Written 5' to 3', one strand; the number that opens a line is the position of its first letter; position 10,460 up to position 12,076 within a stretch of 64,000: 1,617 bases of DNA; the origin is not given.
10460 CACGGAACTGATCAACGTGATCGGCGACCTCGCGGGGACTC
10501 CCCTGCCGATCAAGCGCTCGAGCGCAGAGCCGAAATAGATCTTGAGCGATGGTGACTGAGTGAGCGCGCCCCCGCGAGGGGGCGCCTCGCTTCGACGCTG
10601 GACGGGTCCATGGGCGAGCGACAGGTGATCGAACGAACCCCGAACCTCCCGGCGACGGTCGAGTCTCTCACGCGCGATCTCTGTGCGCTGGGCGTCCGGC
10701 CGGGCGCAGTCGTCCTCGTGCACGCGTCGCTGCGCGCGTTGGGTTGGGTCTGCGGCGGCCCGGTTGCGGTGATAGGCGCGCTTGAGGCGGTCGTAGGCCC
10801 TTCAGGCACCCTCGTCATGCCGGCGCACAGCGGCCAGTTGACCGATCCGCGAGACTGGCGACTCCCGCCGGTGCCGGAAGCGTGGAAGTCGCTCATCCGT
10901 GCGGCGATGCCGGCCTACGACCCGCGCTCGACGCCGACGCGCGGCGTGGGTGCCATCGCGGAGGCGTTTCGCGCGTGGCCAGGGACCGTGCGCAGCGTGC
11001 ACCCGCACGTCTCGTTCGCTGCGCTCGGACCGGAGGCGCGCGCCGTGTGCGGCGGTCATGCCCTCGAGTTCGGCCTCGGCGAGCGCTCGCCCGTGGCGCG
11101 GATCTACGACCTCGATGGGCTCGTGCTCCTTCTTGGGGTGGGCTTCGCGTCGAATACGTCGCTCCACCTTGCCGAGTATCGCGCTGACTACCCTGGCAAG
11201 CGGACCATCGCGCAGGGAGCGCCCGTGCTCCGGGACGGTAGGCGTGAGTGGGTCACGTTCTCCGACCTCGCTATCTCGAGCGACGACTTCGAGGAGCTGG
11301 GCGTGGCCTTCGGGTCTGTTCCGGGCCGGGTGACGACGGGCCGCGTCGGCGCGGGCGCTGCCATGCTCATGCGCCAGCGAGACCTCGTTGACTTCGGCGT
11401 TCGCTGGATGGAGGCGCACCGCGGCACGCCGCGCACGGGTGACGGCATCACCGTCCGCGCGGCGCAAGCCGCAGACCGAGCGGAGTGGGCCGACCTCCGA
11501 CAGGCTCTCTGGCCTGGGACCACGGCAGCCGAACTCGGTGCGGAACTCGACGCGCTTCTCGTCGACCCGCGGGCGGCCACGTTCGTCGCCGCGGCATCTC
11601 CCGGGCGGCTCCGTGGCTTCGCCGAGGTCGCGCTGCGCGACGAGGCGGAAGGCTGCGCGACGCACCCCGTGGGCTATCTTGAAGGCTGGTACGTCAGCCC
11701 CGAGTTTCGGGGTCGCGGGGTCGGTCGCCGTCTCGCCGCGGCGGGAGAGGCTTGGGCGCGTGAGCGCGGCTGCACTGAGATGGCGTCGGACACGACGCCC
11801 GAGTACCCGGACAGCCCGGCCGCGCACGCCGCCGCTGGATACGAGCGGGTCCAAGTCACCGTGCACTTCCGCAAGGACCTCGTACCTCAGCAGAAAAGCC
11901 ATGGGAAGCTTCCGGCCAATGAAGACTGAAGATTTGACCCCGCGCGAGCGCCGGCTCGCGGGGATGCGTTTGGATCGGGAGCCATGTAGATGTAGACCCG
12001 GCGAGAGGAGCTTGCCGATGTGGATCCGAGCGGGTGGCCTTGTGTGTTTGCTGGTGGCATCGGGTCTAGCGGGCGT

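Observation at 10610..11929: Single ORF fusing an AAC(3)-family domain to an AAC(6')-I-type GNAT domain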

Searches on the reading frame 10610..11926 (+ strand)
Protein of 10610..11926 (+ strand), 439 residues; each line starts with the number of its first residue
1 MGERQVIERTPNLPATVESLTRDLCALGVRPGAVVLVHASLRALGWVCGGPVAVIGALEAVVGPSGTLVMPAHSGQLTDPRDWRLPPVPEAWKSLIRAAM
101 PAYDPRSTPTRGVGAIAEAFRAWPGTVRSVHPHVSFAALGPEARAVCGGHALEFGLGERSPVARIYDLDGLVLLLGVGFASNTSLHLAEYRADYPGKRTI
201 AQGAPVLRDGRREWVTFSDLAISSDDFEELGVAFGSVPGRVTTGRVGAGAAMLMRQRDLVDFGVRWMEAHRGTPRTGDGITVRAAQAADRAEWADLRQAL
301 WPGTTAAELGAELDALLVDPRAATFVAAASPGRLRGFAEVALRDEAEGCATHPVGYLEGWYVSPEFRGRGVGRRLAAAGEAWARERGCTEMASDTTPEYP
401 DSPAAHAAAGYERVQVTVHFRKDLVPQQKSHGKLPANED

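Call 3: search_protein_families(library=pfam, proteins=[window:10610-11926:+], max_evalue=0.01)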
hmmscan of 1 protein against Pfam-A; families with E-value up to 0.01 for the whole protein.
window:10610-11926:+ (439 aa): 6 families
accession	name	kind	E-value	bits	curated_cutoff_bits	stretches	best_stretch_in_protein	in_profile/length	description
PF02522.19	Antibiotic_NAT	-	9e-90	300.7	25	1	36-268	1-232/232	Aminoglycoside 3-N-acetyltransferase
PF00583.31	Acetyltransf_1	-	1.4e-16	61.2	20.7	1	293-406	1-111/116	Acetyltransferase (GNAT) family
PF13508.13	Acetyltransf_7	-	2.4e-08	34.7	27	1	323-395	4-66/84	Acetyltransferase (GNAT) domain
PF08445.16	FR47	-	0.00019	21.8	22.1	1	341-391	8-58/86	FR47-like protein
PF13673.13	Acetyltransf_10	-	0.0021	18.5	23.6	1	322-388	30-85/128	Acetyltransferase (GNAT) domain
PF14542.12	Acetyltransf_CG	-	0.0039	17.7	30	1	361-387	31-57/80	GCN5-related N-acetyl-transferase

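Call 4: search_protein_families(library=ncbifam, proteins=[window:10610-11926:+], max_evalue=0.01)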
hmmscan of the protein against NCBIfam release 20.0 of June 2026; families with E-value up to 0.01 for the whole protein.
window:10610-11926:+ (439 aa): 27 families (the best 25 are shown)
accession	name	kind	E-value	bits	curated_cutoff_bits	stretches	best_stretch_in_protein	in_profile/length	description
NF033082.0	AAC_3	equivalog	4.3e-63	213.1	270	1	16-270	2-261/262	aminoglycoside 3-N-acetyltransferase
NF033180.1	AAC_3_VIII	exception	3.5e-52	177.4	560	1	1-273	1-282/286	aminoglycoside N-acetyltransferase AAC(3)-VIII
NF033080.0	AAC_3_II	subfamily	7.8e-41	140.3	480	1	17-272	4-267/268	AAC(3)-II family aminoglycoside N-acetyltransferase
NF033081.0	AAC_3_IV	equivalog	3.7e-40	137.9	420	2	102-264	64-223/252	AAC(3)-IV family aminoglycoside N-acetyltransferase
NF033612.0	AAC_3_VIa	exception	8.4e-40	136.8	675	1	10-275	15-287/298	aminoglycoside N-acetyltransferase AAC(3)-VIa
NF043067.1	AAC_6p_group_E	equivalog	1.6e-36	125.2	140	1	287-424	3-140/140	aminoglycoside 6'-N-acetyltransferase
NF033075.0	AAC_6p_Steno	equivalog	4.5e-35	121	290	1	281-424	3-145/148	aminoglycoside 6'-N-acetyltransferase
NF000497.1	AAC_6p_Iak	exception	1.2e-34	119.5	325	1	276-426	2-151/153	aminoglycoside N-acetyltransferase AAC(6')-Iak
NF000138.1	AAC_6p_Iz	exception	9.4e-34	116.8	320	1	281-426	7-151/153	aminoglycoside N-acetyltransferase AAC(6')-Iz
NF000158.2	AAC_6p_Il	exception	1.2e-29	103.2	270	1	282-424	7-152/152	aminoglycoside N-acetyltransferase AAC(6')-Il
NF038102.1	AAC_6p_III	exception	2.4e-29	102.5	305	1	280-424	8-154/156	tobramycin N-acetyltransferase AAC(6')-III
NF033374.6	AAC_6p_Id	exception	2.7e-26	92.4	320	1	283-426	3-148/149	aminoglycoside N-acetyltransferase AAC(6')-Id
NF000021.4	AAC_6p_Serra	exception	9.6e-26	90.3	310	1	292-424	12-145/146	aminoglycoside 6'-N-acetyltransferase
NF033130.1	AAC_6p_A48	exception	1e-25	90.3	300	1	285-422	5-144/147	AacA48 family aminoglycoside 6'-N-acetyltransferase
NF000140.3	AAC_6p_Salmo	exception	2.3e-25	89.6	270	1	283-422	4-143/145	cryptic aminoglycoside N-acetyltransferase AAC(6')-Iy/Iaa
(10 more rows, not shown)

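Call 6: find_homologous_proteins(query=window:10610-11926:+, max_evalue=1e-10)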
Query window:10610-11926:+ (439 aa): 5175 proteins with E <= 1e-10 among 8000 candidates; the best 120 are listed.
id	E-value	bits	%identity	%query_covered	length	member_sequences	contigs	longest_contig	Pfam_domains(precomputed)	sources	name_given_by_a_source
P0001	1.2e-289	978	99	100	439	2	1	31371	PF13508.14,PF02522.20,PF00583.32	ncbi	-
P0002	6.3e-192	656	70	97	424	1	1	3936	PF13508.14,PF02522.20,PF00583.32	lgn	-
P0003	9.5e-191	652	69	97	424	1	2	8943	PF13508.14,PF02522.20,PF00583.32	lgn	-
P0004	4.8e-188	643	68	97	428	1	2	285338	PF13508.14,PF02522.20,PF00583.32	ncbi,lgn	-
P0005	2.2e-186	638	69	97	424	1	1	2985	PF13508.14,PF02522.20,PF00583.32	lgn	-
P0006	1.1e-185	636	69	97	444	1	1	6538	PF02522.20,PF00583.32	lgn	-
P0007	1.9e-183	628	66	97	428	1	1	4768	PF13508.14,PF02522.20,PF00583.32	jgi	jgi:aminoglycoside 3-N-acetyltransferase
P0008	1.2e-181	622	66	97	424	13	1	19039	PF13508.14,PF02522.20,PF00583.32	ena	-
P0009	2.9e-179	614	66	97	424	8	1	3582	PF13508.14,PF02522.20,PF00583.32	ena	-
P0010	1.2e-177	609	64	97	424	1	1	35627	PF13673.14,PF13508.14,PF02522.20,PF00583.32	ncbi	-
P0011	7.1e-177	607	67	94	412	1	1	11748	PF13508.14,PF02522.20,PF00583.32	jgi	-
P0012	2.3e-175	602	66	97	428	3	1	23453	PF13508.14,PF02522.20,PF00583.32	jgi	-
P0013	8.2e-174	596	65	97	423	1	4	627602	PF13508.14,PF02522.20,PF00583.32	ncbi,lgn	-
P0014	2.4e-173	595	65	97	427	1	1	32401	PF13673.14,PF13508.14,PF02522.20,PF00583.32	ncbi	ncbi:MAG: GNAT family N-acetyltransferase [Candidatus Bipolaricaulota bacterium]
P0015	3.3e-172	591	64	97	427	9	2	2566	PF13508.14,PF02522.20,PF13527.14,PF00583.32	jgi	jgi:aminoglycoside 3-N-acetyltransferase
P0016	1.2e-169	583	63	97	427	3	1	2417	PF13508.14,PF02522.20,PF00583.32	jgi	jgi:aminoglycoside 3-N-acetyltransferase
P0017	2.3e-169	582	63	97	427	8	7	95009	PF13508.14,PF02522.20,PF00583.32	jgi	jgi:aminoglycoside 3-N-acetyltransferase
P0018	1.8e-168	579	64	97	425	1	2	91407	PF13508.14,PF02522.20,PF00583.32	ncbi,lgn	-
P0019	1.8e-166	572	62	97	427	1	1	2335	PF13508.14,PF02522.20,PF00583.32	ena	-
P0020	1.8e-166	572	62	97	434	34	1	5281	PF13508.14,PF02522.20,PF00583.32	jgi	-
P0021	5.0e-156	538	60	97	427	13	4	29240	PF13673.14,PF13508.14,PF08445.17,PF02522.20,PF13527.14,PF00583.32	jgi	-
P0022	5.0e-155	535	60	97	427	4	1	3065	PF13508.14,PF02522.20,PF00583.32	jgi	-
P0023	1.2e-152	527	59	97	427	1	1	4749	PF13673.14,PF13508.14,PF08445.17,PF02522.20,PF00583.32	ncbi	-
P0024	2.7e-152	526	58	97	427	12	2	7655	PF13673.14,PF13508.14,PF08445.17,PF02522.20,PF00583.32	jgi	-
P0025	1.0e-150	520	60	97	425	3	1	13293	PF13508.14,PF02522.20,PF13527.14,PF00583.32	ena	-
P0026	1.3e-150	520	60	97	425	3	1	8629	PF13508.14,PF02522.20,PF00583.32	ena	-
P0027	3.6e-150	519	57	97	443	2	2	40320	PF13508.14,PF02522.20,PF00583.32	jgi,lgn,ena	-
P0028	1.0e-149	517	59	97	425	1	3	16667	PF13673.14,PF13508.14,PF02522.20,PF13527.14,PF00583.32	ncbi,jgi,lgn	-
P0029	1.0e-149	517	59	97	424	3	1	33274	PF13508.14,PF02522.20,PF13527.14,PF00583.32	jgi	-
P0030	1.3e-149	517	59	97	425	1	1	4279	PF13508.14,PF02522.20,PF13527.14,PF00583.32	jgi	jgi:aminoglycoside 3-N-acetyltransferase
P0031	3.2e-148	512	59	96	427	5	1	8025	PF13508.14,PF02522.20,PF00583.32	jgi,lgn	-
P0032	3.8e-148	512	58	97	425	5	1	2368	PF13508.14,PF02522.20,PF00583.32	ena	-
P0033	4.1e-148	512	58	97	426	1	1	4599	PF13508.14,PF02522.20,PF13527.14,PF00583.32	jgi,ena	-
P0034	4.8e-148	512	59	97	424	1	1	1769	PF13508.14,PF02522.20,PF13527.14,PF00583.32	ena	-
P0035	5.1e-148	511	57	97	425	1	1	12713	PF13508.14,PF02522.20,PF13527.14,PF00583.32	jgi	jgi:aminoglycoside 3-N-acetyltransferase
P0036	9.7e-148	511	56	98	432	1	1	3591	PF13508.14,PF02522.20,PF00583.32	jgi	jgi:aminoglycoside 3-N-acetyltransferase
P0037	1.7e-147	510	58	97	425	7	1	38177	PF13508.14,PF02522.20,PF13527.14,PF00583.32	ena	-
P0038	5.4e-147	508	58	97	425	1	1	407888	PF13508.14,PF02522.20,PF00583.32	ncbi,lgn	-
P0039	7.8e-147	508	58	97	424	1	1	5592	PF13508.14,PF02522.20,PF13527.14,PF00583.32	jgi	jgi:aminoglycoside 3-N-acetyltransferase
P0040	1.7e-146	506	59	97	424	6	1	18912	PF13508.14,PF02522.20,PF13527.14,PF00583.32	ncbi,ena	-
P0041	3.2e-146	506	57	97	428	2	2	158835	PF13673.14,PF13508.14,PF02522.20,PF13527.14,PF00583.32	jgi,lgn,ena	-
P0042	9.7e-146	504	57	97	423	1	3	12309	PF13673.14,PF13508.14,PF02522.20,PF13527.14,PF00583.32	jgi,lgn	jgi:aminoglycoside 3-N-acetyltransferase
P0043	2.2e-145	503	58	97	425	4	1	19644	PF13508.14,PF02522.20,PF13527.14,PF00583.32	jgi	-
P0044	3.5e-145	502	59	97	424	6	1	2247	PF13508.14,PF02522.20,PF00583.32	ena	-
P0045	4.1e-145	502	57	97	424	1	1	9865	PF13673.14,PF13508.14,PF02522.20,PF13527.14,PF00583.32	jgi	jgi:aminoglycoside 3-N-acetyltransferase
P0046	6.1e-145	501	57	97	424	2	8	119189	PF13508.14,PF02522.20,PF13527.14,PF00583.32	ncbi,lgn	-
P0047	1.2e-144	500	57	97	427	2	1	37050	PF13673.14,PF13508.14,PF08445.17,PF02522.20,PF00583.32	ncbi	ncbi:MAG: GNAT family N-acetyltransferase [Thermotogota bacterium]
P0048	2.1e-144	500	58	97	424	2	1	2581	PF13508.14,PF02522.20,PF00583.32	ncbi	-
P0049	5.0e-144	498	57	97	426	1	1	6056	PF13508.14,PF02522.20,PF00583.32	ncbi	-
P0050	2.1e-143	496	58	97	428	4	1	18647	PF13508.14,PF02522.20,PF13527.14,PF00583.32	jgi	-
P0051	3.1e-143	496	55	97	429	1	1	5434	PF13508.14,PF02522.20,PF00583.32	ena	-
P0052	3.2e-143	496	57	97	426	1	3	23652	PF13508.14,PF02522.20,PF13527.14,PF00583.32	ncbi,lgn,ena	-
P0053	3.2e-143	496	58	97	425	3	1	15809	PF13508.14,PF02522.20,PF13527.14,PF00583.32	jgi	-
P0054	3.6e-143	495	55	97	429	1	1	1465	PF13508.14,PF02522.20,PF00583.32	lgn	-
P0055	6.9e-143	495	57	97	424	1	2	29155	PF13508.14,PF02522.20,PF00583.32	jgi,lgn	-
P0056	5.0e-142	492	55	97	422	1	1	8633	PF13508.14,PF02522.20,PF00583.32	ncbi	-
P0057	3.8e-140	486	55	97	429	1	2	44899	PF13508.14,PF02522.20,PF00583.32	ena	-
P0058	5.4e-140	485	58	97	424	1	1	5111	PF13508.14,PF02522.20,PF00583.32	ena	-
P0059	8.0e-140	484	55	97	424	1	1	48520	PF13508.14,PF02522.20,PF13527.14,PF00583.32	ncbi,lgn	-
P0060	8.8e-139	481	68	74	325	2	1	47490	PF13508.14,PF02522.20,PF00583.32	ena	-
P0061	5.9e-138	478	54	97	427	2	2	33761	PF13508.14,PF02522.20,PF13527.14,PF00583.32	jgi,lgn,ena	-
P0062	1.9e-136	473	54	97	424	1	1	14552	PF13508.14,PF02522.20,PF00583.32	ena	-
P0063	2.1e-136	473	53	97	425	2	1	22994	PF13508.14,PF02522.20,PF13527.14,PF00583.32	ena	-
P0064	5.2e-136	472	52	97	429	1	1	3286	PF13508.14,PF02522.20,PF00583.32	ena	-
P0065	4.3e-117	410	68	62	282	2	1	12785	PF02522.20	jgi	jgi:aminoglycoside 3-N-acetyltransferase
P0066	1.1e-104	369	62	63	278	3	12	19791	PF02522.20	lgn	-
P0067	1.8e-104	368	61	62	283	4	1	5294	PF02522.20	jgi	-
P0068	3.3e-104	367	60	63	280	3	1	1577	PF02522.20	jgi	-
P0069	1.4e-103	365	62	62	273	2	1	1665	PF02522.20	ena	-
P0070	2.1e-103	364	63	62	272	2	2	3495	PF02522.20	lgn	-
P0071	2.9e-103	364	59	62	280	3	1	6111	PF02522.20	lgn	-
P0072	5.9e-103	363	62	62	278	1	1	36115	PF02522.20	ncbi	-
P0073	7.0e-103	363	65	62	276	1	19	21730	PF02522.20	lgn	-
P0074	1.6e-102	361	63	62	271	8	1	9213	PF02522.20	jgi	-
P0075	1.7e-102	361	62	62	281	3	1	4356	PF02522.20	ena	-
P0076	1.8e-102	361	62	62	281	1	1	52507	PF02522.20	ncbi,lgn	-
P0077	3.3e-102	360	59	62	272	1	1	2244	PF02522.20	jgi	jgi:aminoglycoside 3-N-acetyltransferase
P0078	3.4e-102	360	62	62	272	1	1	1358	PF02522.20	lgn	-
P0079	3.4e-102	360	63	62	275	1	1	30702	PF02522.20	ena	-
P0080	3.6e-102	360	61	62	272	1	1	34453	PF02522.20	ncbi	-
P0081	6.5e-102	360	62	62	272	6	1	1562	PF02522.20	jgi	jgi:aminoglycoside 3-N-acetyltransferase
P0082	7.2e-102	359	60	61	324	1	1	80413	PF02522.20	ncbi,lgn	-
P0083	7.9e-102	359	61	63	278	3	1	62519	PF02522.20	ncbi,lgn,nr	ncbi:MAG: AAC(3) family N-acetyltransferase [Anaerolineae bacterium]|nr:AAC(3) family N-acetyltransf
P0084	1.0e-101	359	61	62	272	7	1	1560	PF02522.20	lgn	-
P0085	1.5e-101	358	63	62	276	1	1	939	PF02522.20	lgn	-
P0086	1.5e-101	358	62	62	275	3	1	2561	PF02522.20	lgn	-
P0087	1.8e-101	358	64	59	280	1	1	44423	PF02522.20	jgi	-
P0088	1.9e-101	358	59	62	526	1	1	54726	PF13489.13,PF13649.13,PF02522.20,PF08241.19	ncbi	-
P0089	2.2e-101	358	63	62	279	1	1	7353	PF02522.20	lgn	-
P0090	2.3e-101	358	61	62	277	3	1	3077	PF02522.20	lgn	-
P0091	2.4e-101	358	61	62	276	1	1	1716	PF02522.20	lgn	-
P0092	2.8e-101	357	61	62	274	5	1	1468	PF02522.20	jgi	-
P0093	2.9e-101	357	62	62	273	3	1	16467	PF02522.20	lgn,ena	-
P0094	4.0e-101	357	62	62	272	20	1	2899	PF02522.20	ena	-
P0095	5.2e-101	357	59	62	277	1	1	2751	PF02522.20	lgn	-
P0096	5.5e-101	356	61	62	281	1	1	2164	PF02522.20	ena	-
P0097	6.0e-101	356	61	62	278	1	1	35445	PF02522.20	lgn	-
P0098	7.2e-101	356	61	62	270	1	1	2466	PF02522.20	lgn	-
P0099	7.7e-101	356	63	62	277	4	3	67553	PF02522.20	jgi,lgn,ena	-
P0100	8.4e-101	356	62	62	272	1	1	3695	PF02522.20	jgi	jgi:aminoglycoside 3-N-acetyltransferase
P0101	1.0e-100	356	61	62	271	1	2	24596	PF02522.20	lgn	-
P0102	1.0e-100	356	60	62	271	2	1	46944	PF02522.20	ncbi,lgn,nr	ncbi:MAG: AAC(3) family N-acetyltransferase [Thermoflexales bacterium]|nr:AAC(3) family N-acetyltran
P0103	1.4e-100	355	61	62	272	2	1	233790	PF02522.20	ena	-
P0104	1.5e-100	355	60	62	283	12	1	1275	PF02522.20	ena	-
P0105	1.5e-100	355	61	62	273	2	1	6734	PF02522.20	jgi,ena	-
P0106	2.1e-100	355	60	63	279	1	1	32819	PF02522.20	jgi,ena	-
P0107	2.2e-100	354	63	62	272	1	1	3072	PF02522.20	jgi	jgi:aminoglycoside 3-N-acetyltransferase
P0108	2.2e-100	354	59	62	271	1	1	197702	PF02522.20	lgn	-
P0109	2.5e-100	354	62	62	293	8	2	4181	PF02522.20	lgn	-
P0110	2.6e-100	354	61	62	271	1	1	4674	PF02522.20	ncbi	-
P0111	2.6e-100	354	62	62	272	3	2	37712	PF02522.20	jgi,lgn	jgi:aminoglycoside 3-N-acetyltransferase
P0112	2.9e-100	354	63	62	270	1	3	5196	PF02522.20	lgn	-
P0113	2.9e-100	354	60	62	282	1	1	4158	PF02522.20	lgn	-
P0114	2.9e-100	354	60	62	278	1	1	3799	PF02522.20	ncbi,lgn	-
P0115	3.0e-100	354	61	62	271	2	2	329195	PF02522.20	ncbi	-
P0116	3.5e-100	354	60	62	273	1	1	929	PF02522.20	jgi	jgi:aminoglycoside 3-N-acetyltransferase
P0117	3.6e-100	354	61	62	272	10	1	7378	PF02522.20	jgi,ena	-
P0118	4.0e-100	354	63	62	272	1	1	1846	PF02522.20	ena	-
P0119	4.0e-100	354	59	62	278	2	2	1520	PF02522.20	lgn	-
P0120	4.3e-100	354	62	62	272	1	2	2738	PF02522.20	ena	-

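Call 8: list_cluster_members(proteins=[P0001, P0004, P0010, P0013, P0014, P0018, P0038, P0047, P0046, P0059])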
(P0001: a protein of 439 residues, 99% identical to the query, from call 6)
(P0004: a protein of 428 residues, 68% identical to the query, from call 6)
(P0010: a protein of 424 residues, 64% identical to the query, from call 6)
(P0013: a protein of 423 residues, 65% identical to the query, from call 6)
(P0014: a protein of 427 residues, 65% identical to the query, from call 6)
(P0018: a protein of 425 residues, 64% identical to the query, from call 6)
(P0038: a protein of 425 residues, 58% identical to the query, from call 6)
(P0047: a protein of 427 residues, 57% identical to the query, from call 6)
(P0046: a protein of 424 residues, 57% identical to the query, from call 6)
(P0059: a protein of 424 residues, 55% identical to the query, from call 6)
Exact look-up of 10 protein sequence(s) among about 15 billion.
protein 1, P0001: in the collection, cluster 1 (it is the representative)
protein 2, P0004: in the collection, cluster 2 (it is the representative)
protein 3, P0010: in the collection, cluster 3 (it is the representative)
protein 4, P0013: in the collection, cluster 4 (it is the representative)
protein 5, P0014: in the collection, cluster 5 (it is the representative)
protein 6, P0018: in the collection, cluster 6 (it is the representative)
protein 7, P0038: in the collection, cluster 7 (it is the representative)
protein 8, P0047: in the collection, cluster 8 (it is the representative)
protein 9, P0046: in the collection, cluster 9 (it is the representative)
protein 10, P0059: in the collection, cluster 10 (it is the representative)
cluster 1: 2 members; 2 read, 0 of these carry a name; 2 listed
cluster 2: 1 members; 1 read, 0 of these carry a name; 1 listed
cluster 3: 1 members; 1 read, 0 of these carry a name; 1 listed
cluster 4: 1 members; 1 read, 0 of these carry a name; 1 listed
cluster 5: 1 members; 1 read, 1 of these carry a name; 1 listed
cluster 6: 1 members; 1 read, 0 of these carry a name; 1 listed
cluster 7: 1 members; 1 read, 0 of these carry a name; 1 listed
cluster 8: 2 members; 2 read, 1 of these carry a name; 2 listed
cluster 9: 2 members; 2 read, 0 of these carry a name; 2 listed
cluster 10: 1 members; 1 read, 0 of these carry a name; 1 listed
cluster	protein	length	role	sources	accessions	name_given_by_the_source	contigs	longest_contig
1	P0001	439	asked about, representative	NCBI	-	-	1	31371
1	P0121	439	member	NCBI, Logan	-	-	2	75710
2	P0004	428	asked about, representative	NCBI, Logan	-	-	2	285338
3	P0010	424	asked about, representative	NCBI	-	-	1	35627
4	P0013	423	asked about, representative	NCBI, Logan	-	-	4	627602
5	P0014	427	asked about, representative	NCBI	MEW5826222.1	MAG: GNAT family N-acetyltransferase [Candidatus Bipolaricaulota bacterium]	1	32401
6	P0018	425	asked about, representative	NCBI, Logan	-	-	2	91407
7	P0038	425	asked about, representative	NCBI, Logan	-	-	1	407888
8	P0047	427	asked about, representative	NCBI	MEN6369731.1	MAG: GNAT family N-acetyltransferase [Thermotogota bacterium]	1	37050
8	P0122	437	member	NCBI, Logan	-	-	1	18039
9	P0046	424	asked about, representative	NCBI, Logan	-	-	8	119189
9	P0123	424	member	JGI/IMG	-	-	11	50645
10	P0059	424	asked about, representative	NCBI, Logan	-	-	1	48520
